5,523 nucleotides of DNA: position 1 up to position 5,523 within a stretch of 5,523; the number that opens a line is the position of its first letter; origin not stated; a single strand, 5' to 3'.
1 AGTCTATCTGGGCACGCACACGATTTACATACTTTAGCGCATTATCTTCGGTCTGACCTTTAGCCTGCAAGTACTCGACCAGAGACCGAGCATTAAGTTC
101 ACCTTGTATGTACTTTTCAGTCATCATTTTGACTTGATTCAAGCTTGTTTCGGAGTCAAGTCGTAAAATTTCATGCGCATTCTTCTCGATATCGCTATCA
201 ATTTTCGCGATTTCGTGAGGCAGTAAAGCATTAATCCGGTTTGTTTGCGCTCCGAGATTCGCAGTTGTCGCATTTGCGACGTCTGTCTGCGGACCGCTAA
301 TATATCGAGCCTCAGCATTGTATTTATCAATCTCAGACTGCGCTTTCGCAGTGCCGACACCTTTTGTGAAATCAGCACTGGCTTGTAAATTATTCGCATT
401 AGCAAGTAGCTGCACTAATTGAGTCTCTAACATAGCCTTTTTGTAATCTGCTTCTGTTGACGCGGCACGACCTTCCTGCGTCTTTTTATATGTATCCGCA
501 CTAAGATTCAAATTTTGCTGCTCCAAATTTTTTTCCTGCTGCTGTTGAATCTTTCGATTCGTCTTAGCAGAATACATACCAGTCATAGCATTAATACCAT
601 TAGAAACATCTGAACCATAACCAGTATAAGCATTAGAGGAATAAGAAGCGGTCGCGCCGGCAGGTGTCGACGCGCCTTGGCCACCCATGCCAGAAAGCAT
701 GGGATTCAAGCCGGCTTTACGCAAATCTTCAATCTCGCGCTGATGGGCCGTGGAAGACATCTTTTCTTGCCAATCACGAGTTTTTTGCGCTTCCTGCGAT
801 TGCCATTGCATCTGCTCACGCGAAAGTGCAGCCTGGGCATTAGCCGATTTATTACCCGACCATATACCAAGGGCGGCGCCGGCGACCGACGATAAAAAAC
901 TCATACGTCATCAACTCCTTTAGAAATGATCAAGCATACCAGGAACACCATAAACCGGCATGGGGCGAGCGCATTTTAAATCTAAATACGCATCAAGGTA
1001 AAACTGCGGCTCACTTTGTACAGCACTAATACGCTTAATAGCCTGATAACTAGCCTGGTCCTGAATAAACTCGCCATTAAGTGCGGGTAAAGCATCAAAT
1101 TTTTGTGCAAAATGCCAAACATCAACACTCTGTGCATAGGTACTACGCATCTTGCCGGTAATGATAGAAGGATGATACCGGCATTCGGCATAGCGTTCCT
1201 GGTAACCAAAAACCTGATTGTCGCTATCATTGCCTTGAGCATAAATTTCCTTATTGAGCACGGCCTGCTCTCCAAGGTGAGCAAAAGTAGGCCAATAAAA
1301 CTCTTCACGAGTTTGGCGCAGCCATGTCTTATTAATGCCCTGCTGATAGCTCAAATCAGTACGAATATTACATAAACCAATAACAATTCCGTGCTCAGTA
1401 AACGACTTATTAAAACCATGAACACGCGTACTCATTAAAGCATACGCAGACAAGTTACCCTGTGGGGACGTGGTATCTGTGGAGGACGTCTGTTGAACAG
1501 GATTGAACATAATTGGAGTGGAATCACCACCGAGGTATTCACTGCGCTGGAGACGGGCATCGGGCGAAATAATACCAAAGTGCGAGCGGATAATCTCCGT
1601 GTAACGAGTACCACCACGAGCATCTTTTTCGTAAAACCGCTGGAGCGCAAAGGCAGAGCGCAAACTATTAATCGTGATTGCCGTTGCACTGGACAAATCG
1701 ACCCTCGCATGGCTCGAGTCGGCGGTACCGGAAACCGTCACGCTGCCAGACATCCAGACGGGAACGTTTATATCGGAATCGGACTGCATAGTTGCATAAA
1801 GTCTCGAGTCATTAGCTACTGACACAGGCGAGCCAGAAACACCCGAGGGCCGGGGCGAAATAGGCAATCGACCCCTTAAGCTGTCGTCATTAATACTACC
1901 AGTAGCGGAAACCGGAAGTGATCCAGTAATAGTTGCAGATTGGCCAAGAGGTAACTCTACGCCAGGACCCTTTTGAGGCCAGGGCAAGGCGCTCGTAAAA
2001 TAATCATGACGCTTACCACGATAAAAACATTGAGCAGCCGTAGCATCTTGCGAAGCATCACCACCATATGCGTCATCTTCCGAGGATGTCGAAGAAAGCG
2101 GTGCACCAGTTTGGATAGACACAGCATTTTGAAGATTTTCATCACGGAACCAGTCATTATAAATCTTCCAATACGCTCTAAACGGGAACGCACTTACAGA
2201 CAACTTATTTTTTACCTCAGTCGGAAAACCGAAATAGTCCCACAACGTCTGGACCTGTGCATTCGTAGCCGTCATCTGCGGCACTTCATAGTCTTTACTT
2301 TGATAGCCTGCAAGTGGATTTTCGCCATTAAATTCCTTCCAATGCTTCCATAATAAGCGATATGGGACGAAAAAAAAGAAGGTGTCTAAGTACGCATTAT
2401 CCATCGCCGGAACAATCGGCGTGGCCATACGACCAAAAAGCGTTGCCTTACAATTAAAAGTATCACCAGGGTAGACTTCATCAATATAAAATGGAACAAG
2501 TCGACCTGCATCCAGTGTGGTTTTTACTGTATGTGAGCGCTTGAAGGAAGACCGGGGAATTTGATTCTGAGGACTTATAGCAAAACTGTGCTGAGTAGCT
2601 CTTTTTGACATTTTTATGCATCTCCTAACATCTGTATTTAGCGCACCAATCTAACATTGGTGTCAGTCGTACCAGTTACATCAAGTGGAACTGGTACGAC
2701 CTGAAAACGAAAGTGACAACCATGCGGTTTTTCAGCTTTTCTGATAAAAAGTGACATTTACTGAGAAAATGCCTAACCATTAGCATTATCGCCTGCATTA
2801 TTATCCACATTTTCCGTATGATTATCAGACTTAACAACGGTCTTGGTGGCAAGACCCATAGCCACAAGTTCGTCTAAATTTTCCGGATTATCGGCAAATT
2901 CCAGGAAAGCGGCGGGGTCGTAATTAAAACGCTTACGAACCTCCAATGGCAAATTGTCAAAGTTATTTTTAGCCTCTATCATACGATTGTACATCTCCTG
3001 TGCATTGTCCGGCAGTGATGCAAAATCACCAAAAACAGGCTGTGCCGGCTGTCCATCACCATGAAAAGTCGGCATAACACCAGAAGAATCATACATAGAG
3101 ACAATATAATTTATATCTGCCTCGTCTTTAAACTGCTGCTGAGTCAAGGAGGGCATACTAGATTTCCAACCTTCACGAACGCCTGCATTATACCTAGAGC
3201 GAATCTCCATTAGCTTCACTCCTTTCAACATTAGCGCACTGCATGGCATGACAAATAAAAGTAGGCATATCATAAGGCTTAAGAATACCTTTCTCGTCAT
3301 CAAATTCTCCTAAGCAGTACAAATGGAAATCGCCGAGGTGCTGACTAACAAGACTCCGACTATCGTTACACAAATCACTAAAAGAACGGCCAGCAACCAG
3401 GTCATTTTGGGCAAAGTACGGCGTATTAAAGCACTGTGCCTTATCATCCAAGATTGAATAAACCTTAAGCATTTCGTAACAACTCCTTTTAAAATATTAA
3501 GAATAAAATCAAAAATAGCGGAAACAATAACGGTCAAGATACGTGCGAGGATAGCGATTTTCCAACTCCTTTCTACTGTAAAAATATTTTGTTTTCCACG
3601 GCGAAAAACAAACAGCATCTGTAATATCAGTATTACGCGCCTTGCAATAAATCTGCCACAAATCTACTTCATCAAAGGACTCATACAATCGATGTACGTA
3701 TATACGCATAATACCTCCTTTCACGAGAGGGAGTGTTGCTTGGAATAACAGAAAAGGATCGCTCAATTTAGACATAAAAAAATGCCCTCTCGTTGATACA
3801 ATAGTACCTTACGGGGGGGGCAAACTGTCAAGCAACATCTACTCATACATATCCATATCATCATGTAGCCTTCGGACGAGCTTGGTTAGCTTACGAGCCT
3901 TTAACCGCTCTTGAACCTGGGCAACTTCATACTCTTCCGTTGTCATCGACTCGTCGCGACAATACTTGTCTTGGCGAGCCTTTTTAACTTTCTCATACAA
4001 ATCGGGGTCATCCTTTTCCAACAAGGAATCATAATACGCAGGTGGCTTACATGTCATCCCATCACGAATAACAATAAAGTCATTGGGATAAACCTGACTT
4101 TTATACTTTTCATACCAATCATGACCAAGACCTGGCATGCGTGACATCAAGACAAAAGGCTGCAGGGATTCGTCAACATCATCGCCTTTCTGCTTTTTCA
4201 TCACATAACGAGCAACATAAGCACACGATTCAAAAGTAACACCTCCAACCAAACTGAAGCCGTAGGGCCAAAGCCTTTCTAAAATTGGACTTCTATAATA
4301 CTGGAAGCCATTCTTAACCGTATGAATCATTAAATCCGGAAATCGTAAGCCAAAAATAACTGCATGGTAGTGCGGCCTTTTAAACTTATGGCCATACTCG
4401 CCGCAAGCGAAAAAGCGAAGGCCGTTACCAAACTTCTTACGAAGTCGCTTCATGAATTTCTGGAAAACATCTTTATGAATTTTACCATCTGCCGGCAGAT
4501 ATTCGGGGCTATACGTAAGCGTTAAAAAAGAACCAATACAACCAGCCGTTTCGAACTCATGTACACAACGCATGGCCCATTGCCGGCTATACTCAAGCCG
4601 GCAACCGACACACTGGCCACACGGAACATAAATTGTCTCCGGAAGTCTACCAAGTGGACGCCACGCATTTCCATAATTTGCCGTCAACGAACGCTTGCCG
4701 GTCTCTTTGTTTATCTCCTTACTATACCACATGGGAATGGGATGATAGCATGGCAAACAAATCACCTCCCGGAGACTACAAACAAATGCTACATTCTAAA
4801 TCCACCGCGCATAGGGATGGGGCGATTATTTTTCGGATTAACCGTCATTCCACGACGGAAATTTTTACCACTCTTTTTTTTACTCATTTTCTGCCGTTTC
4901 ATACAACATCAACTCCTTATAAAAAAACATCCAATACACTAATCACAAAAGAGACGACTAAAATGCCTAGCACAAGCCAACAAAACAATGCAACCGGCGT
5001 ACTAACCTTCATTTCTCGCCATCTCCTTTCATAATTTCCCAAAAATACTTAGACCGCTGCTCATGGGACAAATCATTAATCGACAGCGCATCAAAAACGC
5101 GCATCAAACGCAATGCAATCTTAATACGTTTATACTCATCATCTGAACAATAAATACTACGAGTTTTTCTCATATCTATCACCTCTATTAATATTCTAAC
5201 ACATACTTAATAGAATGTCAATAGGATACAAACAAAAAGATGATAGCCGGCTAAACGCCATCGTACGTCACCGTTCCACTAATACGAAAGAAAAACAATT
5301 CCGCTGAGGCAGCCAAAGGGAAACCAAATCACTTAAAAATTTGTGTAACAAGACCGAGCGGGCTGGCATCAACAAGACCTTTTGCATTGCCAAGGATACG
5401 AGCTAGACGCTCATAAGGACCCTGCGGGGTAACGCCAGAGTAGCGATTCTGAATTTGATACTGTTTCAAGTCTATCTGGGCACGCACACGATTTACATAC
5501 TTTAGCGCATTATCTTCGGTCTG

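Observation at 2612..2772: Highly structured VP3–VP1 intergenic region: 12-bp perfect hairpin, adjacent 7-bp hairpin, direct repeats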

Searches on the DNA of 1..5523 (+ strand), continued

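Call 72: get_annotated_region(hit=H27, flank=300)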
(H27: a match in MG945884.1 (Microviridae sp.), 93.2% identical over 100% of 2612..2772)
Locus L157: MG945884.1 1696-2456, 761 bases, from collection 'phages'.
description: UNVERIFIED: Microviridae sp. isolate 1029-1801, partial genome.
organism: Microviridae sp. (NCBI taxid 2202644)
taxonomy: Viruses; Monodnaviria; Sangervirae; Phixviricota; Malgrandaviricetes; Petitvirales; Microviridae
host: -; source: pig feces; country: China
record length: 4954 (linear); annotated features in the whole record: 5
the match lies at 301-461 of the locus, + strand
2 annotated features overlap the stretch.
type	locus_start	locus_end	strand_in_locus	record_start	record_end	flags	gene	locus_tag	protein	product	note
misc_feature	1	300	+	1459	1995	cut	-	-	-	-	similar to VP3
misc_feature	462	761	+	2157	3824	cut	-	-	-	-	similar to VP1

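Call 73: get_annotated_region(hit=H28, flank=300)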
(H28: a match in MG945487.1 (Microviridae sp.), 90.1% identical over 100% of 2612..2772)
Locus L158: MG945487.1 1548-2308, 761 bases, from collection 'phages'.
description: UNVERIFIED: Microviridae sp. isolate 1128-1801, complete genome.
organism: Microviridae sp. (NCBI taxid 2202644)
taxonomy: Viruses; Monodnaviria; Sangervirae; Phixviricota; Malgrandaviricetes; Petitvirales; Microviridae
host: -; source: pig feces; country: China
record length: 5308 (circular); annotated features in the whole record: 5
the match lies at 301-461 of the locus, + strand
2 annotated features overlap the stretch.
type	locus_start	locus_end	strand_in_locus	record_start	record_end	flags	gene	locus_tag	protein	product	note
misc_feature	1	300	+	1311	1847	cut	-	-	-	-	similar to VP3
misc_feature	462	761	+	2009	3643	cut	-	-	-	-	similar to VP1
